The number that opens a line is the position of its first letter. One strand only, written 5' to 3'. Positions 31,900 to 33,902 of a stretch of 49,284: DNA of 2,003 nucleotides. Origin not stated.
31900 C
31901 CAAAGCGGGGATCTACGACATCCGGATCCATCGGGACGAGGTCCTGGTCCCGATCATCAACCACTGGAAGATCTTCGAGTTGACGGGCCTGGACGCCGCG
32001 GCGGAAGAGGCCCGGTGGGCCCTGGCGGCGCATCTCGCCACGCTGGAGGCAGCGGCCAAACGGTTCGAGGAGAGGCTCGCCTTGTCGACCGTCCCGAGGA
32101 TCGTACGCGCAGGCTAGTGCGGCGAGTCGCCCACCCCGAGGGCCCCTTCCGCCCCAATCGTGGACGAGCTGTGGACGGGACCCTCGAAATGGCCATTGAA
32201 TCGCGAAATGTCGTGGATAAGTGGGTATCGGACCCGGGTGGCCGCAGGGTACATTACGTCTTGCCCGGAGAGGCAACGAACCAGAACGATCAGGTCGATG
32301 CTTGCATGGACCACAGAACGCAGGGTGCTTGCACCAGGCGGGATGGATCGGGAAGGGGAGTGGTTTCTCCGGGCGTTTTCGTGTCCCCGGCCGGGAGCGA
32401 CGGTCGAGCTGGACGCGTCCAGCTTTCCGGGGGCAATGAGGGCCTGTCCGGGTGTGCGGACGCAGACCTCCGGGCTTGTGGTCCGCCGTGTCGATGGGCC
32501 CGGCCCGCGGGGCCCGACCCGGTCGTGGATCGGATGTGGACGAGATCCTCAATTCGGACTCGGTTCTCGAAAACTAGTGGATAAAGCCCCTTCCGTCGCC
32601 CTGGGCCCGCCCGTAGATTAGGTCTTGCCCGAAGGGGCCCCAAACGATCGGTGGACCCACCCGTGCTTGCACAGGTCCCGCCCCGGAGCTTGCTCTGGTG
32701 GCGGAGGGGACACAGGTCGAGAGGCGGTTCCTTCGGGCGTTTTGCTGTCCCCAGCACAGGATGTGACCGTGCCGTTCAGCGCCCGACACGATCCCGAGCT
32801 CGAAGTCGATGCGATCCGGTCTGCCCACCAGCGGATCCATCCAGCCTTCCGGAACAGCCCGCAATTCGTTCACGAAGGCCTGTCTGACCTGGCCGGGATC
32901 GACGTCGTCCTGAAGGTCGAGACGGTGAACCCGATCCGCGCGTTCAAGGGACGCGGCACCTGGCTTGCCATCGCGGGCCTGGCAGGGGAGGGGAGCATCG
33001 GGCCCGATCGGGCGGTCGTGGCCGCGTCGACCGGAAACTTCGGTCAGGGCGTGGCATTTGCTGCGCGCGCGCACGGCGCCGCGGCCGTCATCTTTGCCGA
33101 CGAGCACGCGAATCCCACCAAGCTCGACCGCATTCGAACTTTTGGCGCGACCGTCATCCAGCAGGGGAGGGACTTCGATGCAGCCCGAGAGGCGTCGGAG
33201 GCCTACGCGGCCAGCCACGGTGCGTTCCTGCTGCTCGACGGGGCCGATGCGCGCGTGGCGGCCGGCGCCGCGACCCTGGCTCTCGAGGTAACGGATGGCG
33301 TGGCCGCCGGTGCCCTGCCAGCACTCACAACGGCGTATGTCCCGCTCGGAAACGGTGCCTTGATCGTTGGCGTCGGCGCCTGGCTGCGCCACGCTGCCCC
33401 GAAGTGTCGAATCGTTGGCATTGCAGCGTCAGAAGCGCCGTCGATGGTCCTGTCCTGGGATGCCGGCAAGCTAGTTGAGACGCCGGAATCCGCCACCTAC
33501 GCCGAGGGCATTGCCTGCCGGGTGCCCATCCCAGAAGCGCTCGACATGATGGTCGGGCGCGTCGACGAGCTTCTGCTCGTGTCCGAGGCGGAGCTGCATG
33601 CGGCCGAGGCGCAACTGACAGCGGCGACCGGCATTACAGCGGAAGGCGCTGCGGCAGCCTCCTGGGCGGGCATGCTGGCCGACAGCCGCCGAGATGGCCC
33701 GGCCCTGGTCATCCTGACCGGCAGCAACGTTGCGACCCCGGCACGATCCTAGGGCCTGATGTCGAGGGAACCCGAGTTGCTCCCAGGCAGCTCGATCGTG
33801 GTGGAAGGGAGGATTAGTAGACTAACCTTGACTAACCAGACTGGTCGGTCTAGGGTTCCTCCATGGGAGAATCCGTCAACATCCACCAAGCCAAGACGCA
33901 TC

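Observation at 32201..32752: Two diverged tandem copies of an unclassified ~190-nt element in a 645-bp non-coding region upstream of a PLP-dependent enzyme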

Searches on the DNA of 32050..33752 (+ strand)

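Call 4: search_rna_families(source=window, start=32050, end=32850, threshold=evalue, max_evalue=10, show_alignments=3)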
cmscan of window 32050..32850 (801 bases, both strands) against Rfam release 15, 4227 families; matches with E-value up to 10: 2.
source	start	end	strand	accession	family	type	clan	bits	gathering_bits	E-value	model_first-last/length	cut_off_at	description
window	32617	32716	+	RF02169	PVT1_6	Gene; lncRNA;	-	15.1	45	4.6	1-113/113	no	Pvt1 oncogene conserved region 6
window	32491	32526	-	RF01944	mir-2518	Gene; miRNA;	-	15.1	61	6.4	1-67/67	no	mir-2518 microRNA precursor family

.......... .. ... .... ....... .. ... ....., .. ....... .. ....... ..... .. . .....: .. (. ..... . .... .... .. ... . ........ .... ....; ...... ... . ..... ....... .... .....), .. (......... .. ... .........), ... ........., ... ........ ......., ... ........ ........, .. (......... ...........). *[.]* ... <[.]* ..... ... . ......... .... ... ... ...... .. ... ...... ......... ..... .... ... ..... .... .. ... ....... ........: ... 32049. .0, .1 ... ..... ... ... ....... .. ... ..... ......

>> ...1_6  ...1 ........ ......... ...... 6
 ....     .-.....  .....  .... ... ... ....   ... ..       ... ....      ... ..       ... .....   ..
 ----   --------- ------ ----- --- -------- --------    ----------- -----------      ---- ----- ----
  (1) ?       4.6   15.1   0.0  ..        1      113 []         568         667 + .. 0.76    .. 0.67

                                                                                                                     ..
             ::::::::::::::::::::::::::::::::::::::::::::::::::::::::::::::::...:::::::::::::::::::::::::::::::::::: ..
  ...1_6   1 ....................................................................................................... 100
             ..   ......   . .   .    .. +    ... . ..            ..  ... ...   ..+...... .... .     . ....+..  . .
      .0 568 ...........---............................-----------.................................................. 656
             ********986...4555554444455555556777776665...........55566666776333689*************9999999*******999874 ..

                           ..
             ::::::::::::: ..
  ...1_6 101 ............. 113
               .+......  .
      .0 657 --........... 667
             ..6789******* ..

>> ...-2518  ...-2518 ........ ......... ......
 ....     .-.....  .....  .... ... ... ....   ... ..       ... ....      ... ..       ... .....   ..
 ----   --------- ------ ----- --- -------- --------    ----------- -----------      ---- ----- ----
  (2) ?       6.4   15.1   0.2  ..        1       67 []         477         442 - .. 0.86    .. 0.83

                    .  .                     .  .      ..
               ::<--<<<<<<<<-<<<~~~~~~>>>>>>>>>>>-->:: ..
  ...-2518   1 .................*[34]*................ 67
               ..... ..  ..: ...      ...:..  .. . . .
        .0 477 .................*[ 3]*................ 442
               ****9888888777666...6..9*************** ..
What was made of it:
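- On Any Rfam 15 family (including glycine, T-box, lysine, TPP, SAM, cobalamin, ykkC, ZTP, ydaO, 6S, Y_RNA, 5S, SRP and Chloroflexi-1): A scan of 32050-32850 at E ≤ 10 gave only chance eukaryotic miRNA and lncRNA hits (call 4).
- Closest known: Tandem riboswitches and T-box leaders. Different: No Rfam riboswitch or T-box match was found (call 4).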

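Call 32: build_rna_model(alignment_id=A3, structure=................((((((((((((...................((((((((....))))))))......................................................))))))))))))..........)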
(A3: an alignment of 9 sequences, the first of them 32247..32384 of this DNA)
Model R1 built from alignment A3 (9 sequences, 143 columns); structure: as given.
model positions 140; base pairs 20; branch points 0; effective number of sequences 1.86; information 0.59 bits per position. Calibrated on 0.2 Mb of random sequence (short: E-values are rough).
structure used (alignment columns):
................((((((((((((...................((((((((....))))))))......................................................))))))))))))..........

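Call 33: search_with_rna_model(model_id=R1, sources=[window, L001, L003, L004, L005, L006, L007, L008, L009, L010, L011, L012, L013, L014, L015, L016, L017, L018, L019, L020, L021, L022, L023, L024, L025, L026, L027, L028, L029, L030, L031, L032, L033, L034, L035, L036, L037, L038, L039, L040, L041, L042, L043, L044, L045, L046, L047, L048, L049, L050, L051, L052], max_evalue=0.01, make_alignment=true)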
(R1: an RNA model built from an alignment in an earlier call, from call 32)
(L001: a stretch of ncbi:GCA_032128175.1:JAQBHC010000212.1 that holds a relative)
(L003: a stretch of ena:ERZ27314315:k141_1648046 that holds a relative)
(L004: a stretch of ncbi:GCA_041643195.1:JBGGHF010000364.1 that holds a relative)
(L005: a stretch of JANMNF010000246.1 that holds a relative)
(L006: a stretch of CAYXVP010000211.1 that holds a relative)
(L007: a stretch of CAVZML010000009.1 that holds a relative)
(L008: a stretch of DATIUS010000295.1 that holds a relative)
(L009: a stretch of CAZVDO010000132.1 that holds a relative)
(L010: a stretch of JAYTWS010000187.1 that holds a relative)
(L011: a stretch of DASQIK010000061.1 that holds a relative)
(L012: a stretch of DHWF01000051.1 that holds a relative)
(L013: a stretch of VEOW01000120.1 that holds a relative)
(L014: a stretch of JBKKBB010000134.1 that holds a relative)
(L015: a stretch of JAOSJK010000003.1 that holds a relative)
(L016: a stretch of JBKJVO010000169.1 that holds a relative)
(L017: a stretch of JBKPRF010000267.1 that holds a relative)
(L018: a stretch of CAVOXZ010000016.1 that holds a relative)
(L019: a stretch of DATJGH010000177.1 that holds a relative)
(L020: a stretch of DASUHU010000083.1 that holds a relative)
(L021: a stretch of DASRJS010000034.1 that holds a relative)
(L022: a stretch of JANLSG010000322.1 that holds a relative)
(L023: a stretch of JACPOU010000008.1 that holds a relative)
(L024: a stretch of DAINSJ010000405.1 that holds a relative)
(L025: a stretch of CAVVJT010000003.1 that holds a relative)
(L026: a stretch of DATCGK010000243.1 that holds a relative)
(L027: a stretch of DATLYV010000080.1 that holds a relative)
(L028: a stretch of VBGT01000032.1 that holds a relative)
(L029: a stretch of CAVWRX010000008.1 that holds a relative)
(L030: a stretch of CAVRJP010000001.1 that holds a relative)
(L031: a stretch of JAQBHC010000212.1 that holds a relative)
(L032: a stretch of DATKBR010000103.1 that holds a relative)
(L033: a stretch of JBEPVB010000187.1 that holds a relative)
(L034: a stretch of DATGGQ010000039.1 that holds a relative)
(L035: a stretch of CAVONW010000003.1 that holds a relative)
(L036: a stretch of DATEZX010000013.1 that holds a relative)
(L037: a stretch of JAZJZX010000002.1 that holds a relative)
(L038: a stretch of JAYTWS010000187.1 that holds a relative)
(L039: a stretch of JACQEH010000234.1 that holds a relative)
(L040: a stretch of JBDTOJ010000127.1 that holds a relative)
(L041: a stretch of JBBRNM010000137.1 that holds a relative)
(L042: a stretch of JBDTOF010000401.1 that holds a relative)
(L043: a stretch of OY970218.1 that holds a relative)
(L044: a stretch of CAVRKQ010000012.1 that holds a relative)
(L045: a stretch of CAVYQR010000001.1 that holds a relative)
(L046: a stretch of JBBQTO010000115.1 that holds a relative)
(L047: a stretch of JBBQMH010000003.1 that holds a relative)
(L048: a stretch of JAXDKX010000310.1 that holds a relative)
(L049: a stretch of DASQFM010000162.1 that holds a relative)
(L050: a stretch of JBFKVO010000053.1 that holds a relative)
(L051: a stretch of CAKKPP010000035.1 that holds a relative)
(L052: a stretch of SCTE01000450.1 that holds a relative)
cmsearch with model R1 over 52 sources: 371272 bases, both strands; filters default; matches with E-value up to 0.01: 92.
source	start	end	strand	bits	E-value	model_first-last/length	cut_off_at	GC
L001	2505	2644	+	151.5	8.5e-36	1-140/140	no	0.59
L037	5845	5982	-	148.9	3.8e-35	1-140/140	no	0.6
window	32247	32384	+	147.9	6.6e-35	1-140/140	no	0.59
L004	2165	2302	+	146.4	1.7e-34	1-140/140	no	0.58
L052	4719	4856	-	146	2e-34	1-140/140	no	0.62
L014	2880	3017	+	145.5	2.7e-34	1-140/140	no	0.59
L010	7588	7725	+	143.6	8.1e-34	1-140/140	no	0.61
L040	7540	7677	-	142.3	1.7e-33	1-140/140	no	0.6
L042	2217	2355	+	142.2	1.8e-33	1-140/140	no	0.6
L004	2843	2980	+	141.7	2.5e-33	1-140/140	no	0.63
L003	1822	1959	+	140.5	5.2e-33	1-140/140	no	0.6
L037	5029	5166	-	139.6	8.4e-33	1-140/140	no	0.65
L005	1146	1283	-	139.2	1.1e-32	1-140/140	no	0.59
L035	3141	3280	-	138.9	1.3e-32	1-140/140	no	0.58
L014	3244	3381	+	138.8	1.4e-32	1-140/140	no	0.64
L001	2846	2983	+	138.5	1.6e-32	1-140/140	no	0.64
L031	327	464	+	138.5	1.6e-32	1-140/140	no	0.64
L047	1717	1856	-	136.1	6.6e-32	1-140/140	no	0.6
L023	219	356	-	131.9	7.7e-31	1-140/140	no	0.65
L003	2225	2365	+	130.4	1.8e-30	1-140/140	no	0.56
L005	638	778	-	129.4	3.2e-30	1-140/140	no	0.57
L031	1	125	+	128.2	6.5e-30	16-140/140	5'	0.6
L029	3938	4073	+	128.1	6.9e-30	1-140/140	no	0.66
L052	4385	4525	-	127.6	9.4e-30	1-140/140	no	0.6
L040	7097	7238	-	126.6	1.7e-29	1-140/140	no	0.57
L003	2841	2980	+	126.4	1.9e-29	1-140/140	no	0.62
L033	1858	1998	+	120.3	6.5e-28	1-140/140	no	0.64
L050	661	798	-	118.4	2e-27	1-140/140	no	0.6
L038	251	389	+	112.1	8e-26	1-140/140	no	0.63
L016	3506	3645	+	111.8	9.4e-26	1-140/140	no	0.59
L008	121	263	-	110.4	2.1e-25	1-140/140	no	0.6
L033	1560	1699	+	110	2.7e-25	1-140/140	no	0.55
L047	1360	1497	-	106.3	2.3e-24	1-140/140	no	0.6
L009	90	225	+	106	2.8e-24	1-140/140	no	0.65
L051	138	275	+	105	4.9e-24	1-140/140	no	0.6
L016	3760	3897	+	102.3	2.4e-23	1-140/140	no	0.67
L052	4107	4243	-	100.6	6.3e-23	1-140/140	no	0.61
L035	2811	2948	-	99.5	1.2e-22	1-140/140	no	0.64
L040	6800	6936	-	98.9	1.6e-22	1-140/140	no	0.61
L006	2633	2773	+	98.1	2.7e-22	1-140/140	no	0.6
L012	6866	7005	+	97.8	3.3e-22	1-140/140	no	0.61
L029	3558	3702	+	96.9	5.4e-22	1-140/140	no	0.59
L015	5288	5428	-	96.5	6.8e-22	1-140/140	no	0.6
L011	5737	5876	-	95.5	1.2e-21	1-140/140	no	0.62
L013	5036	5177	+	95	1.7e-21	1-140/140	no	0.61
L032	6454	6592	-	94.8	1.8e-21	1-140/140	no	0.58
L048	1324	1466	-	94.1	2.8e-21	1-140/140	no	0.62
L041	239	381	+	93.7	3.5e-21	1-140/140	no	0.62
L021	7770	7908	+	93.2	4.6e-21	1-140/140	no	0.61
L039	2809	2950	+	92.6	6.5e-21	1-140/140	no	0.59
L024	801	943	+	92.1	8.9e-21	1-140/140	no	0.63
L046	1984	2126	-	91.6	1.2e-20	1-140/140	no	0.63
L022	5193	5333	+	91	1.7e-20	1-140/140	no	0.6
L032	5202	5342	-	90.3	2.6e-20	1-140/140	no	0.67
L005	293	429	-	89.6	3.8e-20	1-140/140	no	0.62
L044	639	780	-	89.3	4.7e-20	1-140/140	no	0.58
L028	5916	6056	+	87.1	1.6e-19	1-140/140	no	0.59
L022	7070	7210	+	86.9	1.8e-19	1-140/140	no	0.67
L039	3993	4156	+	86.3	2.7e-19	1-140/140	no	0.66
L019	2660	2800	+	86.1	2.9e-19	1-140/140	no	0.62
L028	7143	7282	+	85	5.5e-19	1-140/140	no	0.64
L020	2296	2433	+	84.2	9.1e-19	1-140/140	no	0.62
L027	422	563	-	83.9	1e-18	1-140/140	no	0.63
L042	2475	2569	+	83.6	1.2e-18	1-97/140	3'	0.66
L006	3857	3996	+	82.9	1.9e-18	1-140/140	no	0.63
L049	3779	3921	-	82.6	2.3e-18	1-140/140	no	0.62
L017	2012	2151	-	82.2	2.9e-18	1-140/140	no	0.6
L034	5346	5485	+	82.1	3e-18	1-140/140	no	0.62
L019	1383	1523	+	81.5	4.2e-18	1-140/140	no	0.6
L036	432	574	-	81.3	4.7e-18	1-140/140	no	0.62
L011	4547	4688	-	81.3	4.9e-18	1-140/140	no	0.65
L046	2337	2476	-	80.4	8e-18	1-140/140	no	0.57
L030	1902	2042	-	79.4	1.4e-17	1-140/140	no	0.57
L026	741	884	+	79.4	1.4e-17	1-140/140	no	0.64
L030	1455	1595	-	78.4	2.6e-17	1-140/140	no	0.64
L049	4095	4227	-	76.8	6.7e-17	1-140/140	no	0.59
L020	2683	2827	+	75.1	1.8e-16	1-140/140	no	0.67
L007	1577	1720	-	74.4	2.7e-16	1-140/140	no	0.65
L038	1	109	+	74.1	3.2e-16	34-140/140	5'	0.54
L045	7200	7343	-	73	6.2e-16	1-140/140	no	0.63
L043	211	354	+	72.7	7.1e-16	1-140/140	no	0.67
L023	633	807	-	72.7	7.3e-16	1-140/140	no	0.63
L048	1757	1896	-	71.9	1.1e-15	1-140/140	no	0.59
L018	3168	3311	+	71.2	1.8e-15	1-140/140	no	0.66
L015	4614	4758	-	70.5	2.6e-15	1-140/140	no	0.66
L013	5707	5852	+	70.4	2.8e-15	1-140/140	no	0.66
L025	6422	6566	+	64.8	7e-14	1-140/140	no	0.67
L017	1600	1744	-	64.3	9.6e-14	1-140/140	no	0.65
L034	5683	5827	+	64.1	1.1e-13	1-140/140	no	0.65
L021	7447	7562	+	49.4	5.5e-10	1-140/140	no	0.61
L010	7968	8000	+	26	0.00047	1-33/140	3'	0.64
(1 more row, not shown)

Alignment A4: 92 matches aligned to the model, 250 columns, each read 5' to 3' on its own strand. Consensus structure (alignment columns), stored with it:
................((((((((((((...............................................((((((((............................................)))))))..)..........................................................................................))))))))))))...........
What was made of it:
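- Loci hold 1-3 co-oriented copies (call 33). The RNA occurs as tandem paralogues (call 33).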

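Call 49: build_rna_model(alignment_id=A4, structure=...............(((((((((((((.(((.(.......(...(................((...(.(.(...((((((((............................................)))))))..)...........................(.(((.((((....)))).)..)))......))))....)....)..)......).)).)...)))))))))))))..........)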
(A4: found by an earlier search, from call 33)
Model R2 built from alignment A4 (92 sequences, 250 columns); structure: as given.
model positions 140; base pairs 40; branch points 1; effective number of sequences 3.08; information 0.59 bits per position. Calibrated on 0.2 Mb of random sequence (short: E-values are rough).
structure used (alignment columns):
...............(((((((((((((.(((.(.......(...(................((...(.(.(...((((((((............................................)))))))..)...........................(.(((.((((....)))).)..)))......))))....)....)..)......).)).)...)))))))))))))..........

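Call 50: search_with_rna_model(model_id=R2, sources=[window, L001, L003, L004, L005, L006, L007, L008, L009, L010, L011, L012, L013, L014, L015, L016, L017, L018, L019, L020, L021, L022, L023, L024, L025, L026, L027, L028, L029, L030, L032, L033, L034, L035, L036, L037, L038, L039, L040, L041, L042, L043, L044, L045, L046, L047, L048, L049, L050, L051, L052], max_evalue=0.001, make_alignment=true)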
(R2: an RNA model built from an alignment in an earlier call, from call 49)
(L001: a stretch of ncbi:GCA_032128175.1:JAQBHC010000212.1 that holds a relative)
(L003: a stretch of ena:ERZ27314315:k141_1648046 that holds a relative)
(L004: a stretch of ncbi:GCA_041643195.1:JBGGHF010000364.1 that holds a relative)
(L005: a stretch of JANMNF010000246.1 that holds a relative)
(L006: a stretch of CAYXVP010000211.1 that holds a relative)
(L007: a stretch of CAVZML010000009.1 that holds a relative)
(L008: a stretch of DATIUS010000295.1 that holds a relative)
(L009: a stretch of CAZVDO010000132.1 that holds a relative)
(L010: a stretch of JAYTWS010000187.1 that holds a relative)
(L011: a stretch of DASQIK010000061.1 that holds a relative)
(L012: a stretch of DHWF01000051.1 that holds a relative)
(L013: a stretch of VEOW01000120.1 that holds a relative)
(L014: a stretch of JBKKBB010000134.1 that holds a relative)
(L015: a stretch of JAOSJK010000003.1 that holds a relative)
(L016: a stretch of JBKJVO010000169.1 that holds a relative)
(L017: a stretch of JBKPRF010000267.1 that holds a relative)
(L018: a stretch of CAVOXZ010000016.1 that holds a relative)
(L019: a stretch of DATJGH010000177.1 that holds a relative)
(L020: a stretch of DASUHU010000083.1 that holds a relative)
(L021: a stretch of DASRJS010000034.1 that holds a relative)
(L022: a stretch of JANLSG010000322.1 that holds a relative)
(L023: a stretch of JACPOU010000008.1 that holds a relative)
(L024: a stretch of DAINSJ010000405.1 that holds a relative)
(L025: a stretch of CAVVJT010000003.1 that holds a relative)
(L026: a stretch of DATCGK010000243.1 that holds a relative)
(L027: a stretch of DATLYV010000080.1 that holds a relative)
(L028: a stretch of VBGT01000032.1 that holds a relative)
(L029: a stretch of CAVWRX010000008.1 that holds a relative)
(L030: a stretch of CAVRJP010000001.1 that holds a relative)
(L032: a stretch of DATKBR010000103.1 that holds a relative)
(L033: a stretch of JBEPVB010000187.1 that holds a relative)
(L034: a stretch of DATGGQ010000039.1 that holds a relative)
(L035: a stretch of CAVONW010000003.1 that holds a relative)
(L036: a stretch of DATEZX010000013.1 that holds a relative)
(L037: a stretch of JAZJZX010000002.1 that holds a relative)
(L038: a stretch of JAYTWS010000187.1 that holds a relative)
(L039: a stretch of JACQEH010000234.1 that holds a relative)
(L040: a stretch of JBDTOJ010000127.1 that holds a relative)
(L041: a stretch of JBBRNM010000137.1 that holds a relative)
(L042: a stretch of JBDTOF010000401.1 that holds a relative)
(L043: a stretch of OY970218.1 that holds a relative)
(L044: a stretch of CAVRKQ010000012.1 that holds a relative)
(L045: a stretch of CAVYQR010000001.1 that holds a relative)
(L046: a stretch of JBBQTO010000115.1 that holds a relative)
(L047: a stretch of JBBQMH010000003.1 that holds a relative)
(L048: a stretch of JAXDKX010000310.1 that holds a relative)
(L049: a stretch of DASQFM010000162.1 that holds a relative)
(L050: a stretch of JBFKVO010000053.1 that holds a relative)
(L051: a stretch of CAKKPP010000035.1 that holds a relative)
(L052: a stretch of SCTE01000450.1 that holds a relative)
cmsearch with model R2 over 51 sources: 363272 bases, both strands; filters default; matches with E-value up to 0.001: 91.
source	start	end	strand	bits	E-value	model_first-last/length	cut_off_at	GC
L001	2505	2644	+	134.5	1.7e-30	1-140/140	no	0.59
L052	4719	4856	-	129.1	3.7e-29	1-140/140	no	0.62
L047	1717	1856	-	126.6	1.5e-28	1-140/140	no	0.6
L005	638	778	-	126.5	1.6e-28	1-140/140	no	0.57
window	32247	32384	+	126.3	1.8e-28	1-140/140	no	0.59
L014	2880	3017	+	125.5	2.8e-28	1-140/140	no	0.59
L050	661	798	-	125.3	3.1e-28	1-140/140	no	0.6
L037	5845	5982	-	125.2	3.3e-28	1-140/140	no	0.6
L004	2165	2302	+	125.1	3.5e-28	1-140/140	no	0.58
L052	4385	4525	-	125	3.8e-28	1-140/140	no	0.6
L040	7097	7238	-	124.8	4.3e-28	1-140/140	no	0.57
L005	1146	1283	-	124.1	6.3e-28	1-140/140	no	0.59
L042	2217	2355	+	123.8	7.5e-28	1-140/140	no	0.6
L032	6454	6592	-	123.7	8e-28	1-140/140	no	0.58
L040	7540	7677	-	123.6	8.4e-28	1-140/140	no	0.6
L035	3141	3280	-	123.5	8.7e-28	1-140/140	no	0.58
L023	219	356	-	121.8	2.3e-27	1-140/140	no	0.65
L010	7588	7725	+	121.4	2.9e-27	1-140/140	no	0.61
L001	2846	2983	+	121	3.5e-27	1-140/140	no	0.64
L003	1822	1959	+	120.9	3.9e-27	1-140/140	no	0.6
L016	3506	3645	+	120.8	4.1e-27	1-140/140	no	0.59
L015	5288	5428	-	120.5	4.7e-27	1-140/140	no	0.6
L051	138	275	+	120.1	6e-27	1-140/140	no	0.6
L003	2225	2365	+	119.7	7.4e-27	1-140/140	no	0.56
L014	3244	3381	+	119.1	1.1e-26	1-140/140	no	0.64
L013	5036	5177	+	119.1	1.1e-26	1-140/140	no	0.61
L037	5029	5166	-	118.9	1.2e-26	1-140/140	no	0.65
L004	2843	2980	+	118.3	1.6e-26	1-140/140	no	0.63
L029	3938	4073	+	118.2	1.8e-26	1-140/140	no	0.66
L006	2633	2773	+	116.8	3.9e-26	1-140/140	no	0.6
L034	5346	5485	+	116.3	5.1e-26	1-140/140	no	0.62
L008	121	263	-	115.5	8.3e-26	1-140/140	no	0.6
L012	6866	7005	+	115.1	1e-25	1-140/140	no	0.61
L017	2012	2151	-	115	1.1e-25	1-140/140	no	0.6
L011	5737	5876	-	114.6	1.4e-25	1-140/140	no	0.62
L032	5202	5342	-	114.3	1.6e-25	1-140/140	no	0.67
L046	2337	2476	-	114.3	1.6e-25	1-140/140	no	0.57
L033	1858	1998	+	113.9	2e-25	1-140/140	no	0.64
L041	239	381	+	113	3.5e-25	1-140/140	no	0.62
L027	422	563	-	112.8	3.7e-25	1-140/140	no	0.63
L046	1984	2126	-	112.6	4.1e-25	1-140/140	no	0.63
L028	7143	7282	+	112.1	5.7e-25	1-140/140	no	0.64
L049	3779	3921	-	112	5.9e-25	1-140/140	no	0.62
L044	639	780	-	111.9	6.1e-25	1-140/140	no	0.58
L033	1560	1699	+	111.9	6.2e-25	1-140/140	no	0.55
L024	801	943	+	111.4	8.5e-25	1-140/140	no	0.63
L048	1324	1466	-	110.5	1.4e-24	1-140/140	no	0.62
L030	1455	1595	-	110.5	1.4e-24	1-140/140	no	0.64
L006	3857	3996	+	110.4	1.5e-24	1-140/140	no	0.63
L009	90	225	+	109.2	2.9e-24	1-140/140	no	0.65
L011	4547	4688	-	109.1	3.1e-24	1-140/140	no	0.65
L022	7070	7210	+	107.2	8.9e-24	1-140/140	no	0.67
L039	3993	4156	+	107.2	9e-24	1-140/140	no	0.66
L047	1360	1497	-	107.1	9.5e-24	1-140/140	no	0.6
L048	1757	1896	-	107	1e-23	1-140/140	no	0.59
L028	5916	6056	+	106.9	1.1e-23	1-140/140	no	0.59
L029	3558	3702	+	106.3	1.5e-23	1-140/140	no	0.59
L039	2809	2950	+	106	1.8e-23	1-140/140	no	0.59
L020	2296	2433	+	105.7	2.1e-23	1-140/140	no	0.62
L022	5193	5333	+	105.6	2.2e-23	1-140/140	no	0.6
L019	1383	1523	+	104.1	5.1e-23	1-140/140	no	0.6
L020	2683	2827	+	104.1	5.3e-23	1-140/140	no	0.67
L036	432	574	-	104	5.6e-23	1-140/140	no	0.62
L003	2841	2980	+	103.8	6.3e-23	1-140/140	no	0.62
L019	2660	2800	+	103.6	6.9e-23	1-140/140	no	0.62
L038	251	389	+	102.3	1.5e-22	1-140/140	no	0.63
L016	3760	3897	+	102.3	1.5e-22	1-140/140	no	0.67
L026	741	884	+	101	3e-22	1-140/140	no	0.64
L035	2811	2948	-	100.7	3.7e-22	1-140/140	no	0.64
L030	1902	2042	-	99.7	6.3e-22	1-140/140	no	0.57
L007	1577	1720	-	98.5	1.2e-21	1-140/140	no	0.65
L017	1600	1744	-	98.2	1.5e-21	1-140/140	no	0.65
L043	211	354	+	97.3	2.4e-21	1-140/140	no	0.67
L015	4614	4758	-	96.1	4.8e-21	1-140/140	no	0.66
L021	7770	7908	+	96.1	4.9e-21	1-140/140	no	0.61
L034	5683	5827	+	95.3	7.6e-21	1-140/140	no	0.65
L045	7200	7343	-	95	8.9e-21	1-140/140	no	0.63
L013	5707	5852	+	94.9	9.6e-21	1-140/140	no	0.66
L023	633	807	-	93.5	2.2e-20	1-140/140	no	0.63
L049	4095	4227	-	93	2.8e-20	1-140/140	no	0.59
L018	3168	3311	+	90.9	9.2e-20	1-140/140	no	0.66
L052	4107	4243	-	89.8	1.8e-19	1-140/140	no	0.61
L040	6800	6936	-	87.5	6.4e-19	1-140/140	no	0.61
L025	6422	6566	+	84.4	3.7e-18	1-140/140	no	0.67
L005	293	429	-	80.7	3e-17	1-140/140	no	0.62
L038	1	109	+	75.8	4.9e-16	34-140/140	5'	0.54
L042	2475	2569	+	70.8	8.1e-15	1-102/140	3'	0.66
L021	7447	7562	+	68.3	3.5e-14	1-140/140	no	0.61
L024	1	80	+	39.7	3.7e-07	61-140/140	5'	0.6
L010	7968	8000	+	27.2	0.00045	1-33/140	3'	0.64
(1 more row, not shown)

Alignment A5: 91 matches aligned to the model, 235 columns, each read 5' to 3' on its own strand. Consensus structure (alignment columns), stored with it:
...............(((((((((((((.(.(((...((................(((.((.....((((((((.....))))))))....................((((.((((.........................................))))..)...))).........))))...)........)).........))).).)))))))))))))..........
